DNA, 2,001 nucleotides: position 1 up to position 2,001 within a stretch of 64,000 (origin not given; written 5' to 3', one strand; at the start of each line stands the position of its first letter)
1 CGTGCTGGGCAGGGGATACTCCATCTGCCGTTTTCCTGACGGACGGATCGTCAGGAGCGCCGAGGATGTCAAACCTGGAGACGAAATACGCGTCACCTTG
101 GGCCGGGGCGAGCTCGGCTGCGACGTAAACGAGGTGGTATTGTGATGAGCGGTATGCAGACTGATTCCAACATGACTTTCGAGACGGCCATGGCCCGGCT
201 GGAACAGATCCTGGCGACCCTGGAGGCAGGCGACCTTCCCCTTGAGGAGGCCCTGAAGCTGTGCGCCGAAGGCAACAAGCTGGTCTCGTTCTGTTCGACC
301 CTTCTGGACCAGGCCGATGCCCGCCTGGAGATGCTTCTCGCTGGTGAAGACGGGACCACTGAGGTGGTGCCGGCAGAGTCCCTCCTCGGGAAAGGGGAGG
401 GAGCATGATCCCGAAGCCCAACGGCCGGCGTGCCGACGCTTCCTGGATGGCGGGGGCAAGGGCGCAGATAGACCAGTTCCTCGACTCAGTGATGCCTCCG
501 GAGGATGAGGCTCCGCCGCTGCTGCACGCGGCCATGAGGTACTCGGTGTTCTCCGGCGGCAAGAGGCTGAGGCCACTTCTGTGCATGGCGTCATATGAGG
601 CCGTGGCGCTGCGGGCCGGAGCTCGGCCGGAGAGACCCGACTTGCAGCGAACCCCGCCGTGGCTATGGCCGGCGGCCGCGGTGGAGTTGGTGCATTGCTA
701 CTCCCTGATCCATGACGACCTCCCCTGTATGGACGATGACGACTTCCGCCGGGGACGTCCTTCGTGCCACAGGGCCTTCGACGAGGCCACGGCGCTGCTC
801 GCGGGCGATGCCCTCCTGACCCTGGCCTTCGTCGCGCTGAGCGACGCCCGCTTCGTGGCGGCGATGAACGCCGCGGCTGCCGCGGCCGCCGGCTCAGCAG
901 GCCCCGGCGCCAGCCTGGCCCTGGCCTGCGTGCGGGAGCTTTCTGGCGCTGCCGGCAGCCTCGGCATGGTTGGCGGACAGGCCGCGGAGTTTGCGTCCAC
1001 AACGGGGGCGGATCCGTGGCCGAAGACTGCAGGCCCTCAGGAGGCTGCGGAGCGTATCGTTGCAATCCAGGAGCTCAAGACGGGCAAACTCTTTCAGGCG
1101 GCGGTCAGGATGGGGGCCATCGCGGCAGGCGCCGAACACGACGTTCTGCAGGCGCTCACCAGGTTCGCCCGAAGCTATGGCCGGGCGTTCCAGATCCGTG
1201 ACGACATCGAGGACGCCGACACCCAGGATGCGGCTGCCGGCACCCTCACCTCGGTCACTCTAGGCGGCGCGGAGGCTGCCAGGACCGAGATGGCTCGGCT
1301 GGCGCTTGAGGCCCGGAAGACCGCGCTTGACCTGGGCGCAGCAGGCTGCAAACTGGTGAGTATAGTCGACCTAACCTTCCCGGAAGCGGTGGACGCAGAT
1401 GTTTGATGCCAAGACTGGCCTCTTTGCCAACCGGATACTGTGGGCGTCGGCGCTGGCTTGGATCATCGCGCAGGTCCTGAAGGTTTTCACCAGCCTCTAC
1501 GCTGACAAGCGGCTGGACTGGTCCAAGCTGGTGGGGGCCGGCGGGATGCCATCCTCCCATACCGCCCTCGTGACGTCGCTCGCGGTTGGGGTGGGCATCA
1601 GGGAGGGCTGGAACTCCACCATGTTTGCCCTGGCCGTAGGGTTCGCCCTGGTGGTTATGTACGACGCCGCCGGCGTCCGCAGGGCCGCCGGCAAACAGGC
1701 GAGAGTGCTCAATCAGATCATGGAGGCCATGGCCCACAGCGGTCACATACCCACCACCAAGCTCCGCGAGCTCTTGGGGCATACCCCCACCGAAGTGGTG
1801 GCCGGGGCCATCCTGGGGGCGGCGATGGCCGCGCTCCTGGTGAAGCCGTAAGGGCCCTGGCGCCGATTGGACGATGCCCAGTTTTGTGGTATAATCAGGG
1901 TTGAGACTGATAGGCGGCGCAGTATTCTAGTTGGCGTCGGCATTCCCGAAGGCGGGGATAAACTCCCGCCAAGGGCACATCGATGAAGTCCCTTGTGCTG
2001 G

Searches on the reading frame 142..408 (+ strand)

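Call 6: search_protein_families(library=pfam, proteins=[window:142-408:+])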
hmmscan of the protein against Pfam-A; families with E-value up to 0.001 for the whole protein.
window:142-408:+ (88 aa): 1 family
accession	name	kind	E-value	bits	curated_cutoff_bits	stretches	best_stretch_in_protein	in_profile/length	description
PF02609.21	Exonuc_VII_S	-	8.8e-19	67.7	24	1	13-63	1-51/52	Exonuclease VII small subunit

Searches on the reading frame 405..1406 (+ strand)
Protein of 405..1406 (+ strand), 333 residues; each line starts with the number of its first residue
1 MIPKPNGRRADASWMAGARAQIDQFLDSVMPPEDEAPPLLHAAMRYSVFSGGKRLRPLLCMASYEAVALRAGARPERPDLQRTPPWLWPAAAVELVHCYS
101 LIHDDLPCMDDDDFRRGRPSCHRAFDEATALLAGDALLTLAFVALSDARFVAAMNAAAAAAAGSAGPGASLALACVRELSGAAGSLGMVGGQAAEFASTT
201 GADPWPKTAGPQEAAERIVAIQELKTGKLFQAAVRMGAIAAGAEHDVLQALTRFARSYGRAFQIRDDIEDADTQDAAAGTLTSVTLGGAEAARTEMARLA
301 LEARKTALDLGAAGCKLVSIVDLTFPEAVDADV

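Call 6: search_protein_families(library=pfam, proteins=[window:405-1406:+])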
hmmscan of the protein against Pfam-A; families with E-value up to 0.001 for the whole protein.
window:405-1406:+ (333 aa): 1 family
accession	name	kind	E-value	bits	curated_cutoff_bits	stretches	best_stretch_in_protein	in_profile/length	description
PF00348.22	polyprenyl_synt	-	3.4e-39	135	27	1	38-278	2-198/251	Polyprenyl synthetase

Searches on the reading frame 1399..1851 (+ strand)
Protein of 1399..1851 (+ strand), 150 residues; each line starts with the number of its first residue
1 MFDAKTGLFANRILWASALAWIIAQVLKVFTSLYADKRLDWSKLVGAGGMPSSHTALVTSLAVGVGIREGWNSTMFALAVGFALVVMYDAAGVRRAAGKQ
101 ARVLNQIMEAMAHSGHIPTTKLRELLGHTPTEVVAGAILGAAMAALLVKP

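Call 6: search_protein_families(library=pfam, proteins=[window:1399-1851:+])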
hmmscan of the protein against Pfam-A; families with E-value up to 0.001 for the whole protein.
window:1399-1851:+ (150 aa): 2 families
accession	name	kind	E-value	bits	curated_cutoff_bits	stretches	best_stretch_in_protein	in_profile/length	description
PF02681.20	DUF212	-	8.7e-52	175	26.5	1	10-142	2-125/126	Divergent PAP2 family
PF01569.27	PAP2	-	0.00022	21.4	27.2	0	128-148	102-122/130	PAP2 superfamily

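Call 9: search_protein_families(library=ncbifam, proteins=[window:1399-1851:+], max_evalue=0.01)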
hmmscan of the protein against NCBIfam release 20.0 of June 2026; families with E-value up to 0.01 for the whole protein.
window:1399-1851:+ (150 aa): 0 families

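Call 15: find_encoding_contigs(protein=window:1399-1851:+, flank=3000, max_places=6)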
Protein window:1399-1851:+ (150 aa): 23 contigs read that carry it; 5 places shown.
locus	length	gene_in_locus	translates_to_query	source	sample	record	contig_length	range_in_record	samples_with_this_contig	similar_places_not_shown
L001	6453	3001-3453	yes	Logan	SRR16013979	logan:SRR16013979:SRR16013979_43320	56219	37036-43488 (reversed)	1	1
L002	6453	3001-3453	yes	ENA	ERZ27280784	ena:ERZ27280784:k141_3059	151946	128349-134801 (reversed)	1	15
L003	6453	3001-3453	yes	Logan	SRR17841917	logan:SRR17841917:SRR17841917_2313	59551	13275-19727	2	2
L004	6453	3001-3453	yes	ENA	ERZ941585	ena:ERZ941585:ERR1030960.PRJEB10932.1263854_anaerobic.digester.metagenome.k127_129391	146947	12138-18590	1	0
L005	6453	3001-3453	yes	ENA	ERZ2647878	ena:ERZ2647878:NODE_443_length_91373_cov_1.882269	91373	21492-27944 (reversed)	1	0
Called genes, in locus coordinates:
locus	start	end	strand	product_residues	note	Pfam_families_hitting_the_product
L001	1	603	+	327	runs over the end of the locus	PF00814:TsaD, PF22521:HypF_C_2 (faint)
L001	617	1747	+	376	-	PF13742:tRNA_anti_2, PF01336:tRNA_anti-codon, PF02601:Exonuc_VII_L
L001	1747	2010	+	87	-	PF02609:Exonuc_VII_S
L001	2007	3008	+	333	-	PF00348:polyprenyl_synt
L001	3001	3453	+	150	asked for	PF02681:DUF212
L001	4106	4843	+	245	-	-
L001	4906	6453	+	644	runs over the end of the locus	PF13292:DXP_synthase_N, PF00456:Transketolase_N (faint), PF00676:E1_dh (weak), PF02775:TPP_enzyme_C (faint), PF02779:Transket_pyr, PF02780:Transketolase_C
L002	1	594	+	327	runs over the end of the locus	PF00814:TsaD, PF22521:HypF_C_2 (faint)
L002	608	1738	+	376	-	PF13742:tRNA_anti_2, PF01336:tRNA_anti-codon, PF02601:Exonuc_VII_L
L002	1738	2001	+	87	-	PF02609:Exonuc_VII_S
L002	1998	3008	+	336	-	PF00348:polyprenyl_synt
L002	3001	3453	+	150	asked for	PF02681:DUF212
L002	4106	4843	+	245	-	-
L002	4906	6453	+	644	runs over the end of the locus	PF13292:DXP_synthase_N, PF00456:Transketolase_N (faint), PF00676:E1_dh (weak), PF02775:TPP_enzyme_C (faint), PF02779:Transket_pyr, PF02780:Transketolase_C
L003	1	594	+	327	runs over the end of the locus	PF00814:TsaD, PF22521:HypF_C_2 (faint)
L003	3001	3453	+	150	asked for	PF02681:DUF212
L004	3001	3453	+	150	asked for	PF02681:DUF212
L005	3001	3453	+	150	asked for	PF02681:DUF212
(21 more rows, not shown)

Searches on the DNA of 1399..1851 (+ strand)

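Call 18: search_rna_families(sources=[L001, L002, L004, L005, L006, L007, L008, L009, L010, L011, L012, L013, L014, L015, L016, L017, L018, L019], threshold=gathering)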
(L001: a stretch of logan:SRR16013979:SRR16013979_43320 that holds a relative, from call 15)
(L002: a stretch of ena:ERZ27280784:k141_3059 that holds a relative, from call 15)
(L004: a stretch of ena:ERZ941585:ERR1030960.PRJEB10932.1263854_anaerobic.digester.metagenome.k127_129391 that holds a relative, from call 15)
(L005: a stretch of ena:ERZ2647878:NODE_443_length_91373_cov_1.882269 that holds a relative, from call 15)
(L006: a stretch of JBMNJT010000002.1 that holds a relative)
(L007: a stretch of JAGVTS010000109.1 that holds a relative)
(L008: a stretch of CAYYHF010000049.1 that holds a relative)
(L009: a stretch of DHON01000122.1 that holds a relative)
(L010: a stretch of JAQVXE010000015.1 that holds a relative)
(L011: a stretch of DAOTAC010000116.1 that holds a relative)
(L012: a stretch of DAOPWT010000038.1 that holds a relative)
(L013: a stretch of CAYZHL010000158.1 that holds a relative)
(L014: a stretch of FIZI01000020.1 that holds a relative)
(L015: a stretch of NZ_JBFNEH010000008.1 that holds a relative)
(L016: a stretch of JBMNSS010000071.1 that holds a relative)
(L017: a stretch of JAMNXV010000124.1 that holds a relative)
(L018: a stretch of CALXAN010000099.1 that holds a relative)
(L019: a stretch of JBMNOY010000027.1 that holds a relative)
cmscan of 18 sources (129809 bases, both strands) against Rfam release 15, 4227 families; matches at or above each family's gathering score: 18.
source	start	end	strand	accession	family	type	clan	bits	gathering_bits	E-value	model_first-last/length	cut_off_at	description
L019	175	766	+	RF01071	OLE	Gene;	-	494.4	50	1e-141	1-616/616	no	Ornate Large Extremophilic RNA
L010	3290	3914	+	RF01071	OLE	Gene;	-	478.6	50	4.8e-137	1-616/616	no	Ornate Large Extremophilic RNA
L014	3237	3893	+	RF01071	OLE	Gene;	-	478.6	50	4.8e-137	1-616/616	no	Ornate Large Extremophilic RNA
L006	3290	3914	+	RF01071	OLE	Gene;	-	470.6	50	1.2e-134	1-616/616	no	Ornate Large Extremophilic RNA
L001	3500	4116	+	RF01071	OLE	Gene;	-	466.4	50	2.1e-133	1-616/616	no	Ornate Large Extremophilic RNA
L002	3500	4116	+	RF01071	OLE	Gene;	-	466.4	50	2.1e-133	1-616/616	no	Ornate Large Extremophilic RNA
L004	3500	4116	+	RF01071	OLE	Gene;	-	466.4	50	2.1e-133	1-616/616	no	Ornate Large Extremophilic RNA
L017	3122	3797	+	RF01071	OLE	Gene;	-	465.6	50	3.6e-133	1-616/616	no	Ornate Large Extremophilic RNA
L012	3340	3958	+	RF01071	OLE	Gene;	-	461.4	50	6e-132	1-616/616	no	Ornate Large Extremophilic RNA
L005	3500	4116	+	RF01071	OLE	Gene;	-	460.2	50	1.4e-131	1-616/616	no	Ornate Large Extremophilic RNA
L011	103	723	+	RF01071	OLE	Gene;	-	458.8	50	3.6e-131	1-616/616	no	Ornate Large Extremophilic RNA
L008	3285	3903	+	RF01071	OLE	Gene;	-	451.4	50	5.7e-129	1-616/616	no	Ornate Large Extremophilic RNA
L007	3339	3958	+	RF01071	OLE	Gene;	-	448.6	50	3.8e-128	1-616/616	no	Ornate Large Extremophilic RNA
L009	3288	3907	+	RF01071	OLE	Gene;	-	442.3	50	2.8e-126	1-616/616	no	Ornate Large Extremophilic RNA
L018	1015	1648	+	RF01071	OLE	Gene;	-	437.7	50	6.5e-125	1-616/616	no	Ornate Large Extremophilic RNA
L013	12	588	+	RF01071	OLE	Gene;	-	436.8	50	1.2e-124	44-616/616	no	Ornate Large Extremophilic RNA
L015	3101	3777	+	RF01071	OLE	Gene;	-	423.1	50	1.5e-120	1-616/616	no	Ornate Large Extremophilic RNA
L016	3395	3975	+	RF01071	OLE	Gene;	-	408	50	4.3e-116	1-616/616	no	Ornate Large Extremophilic RNA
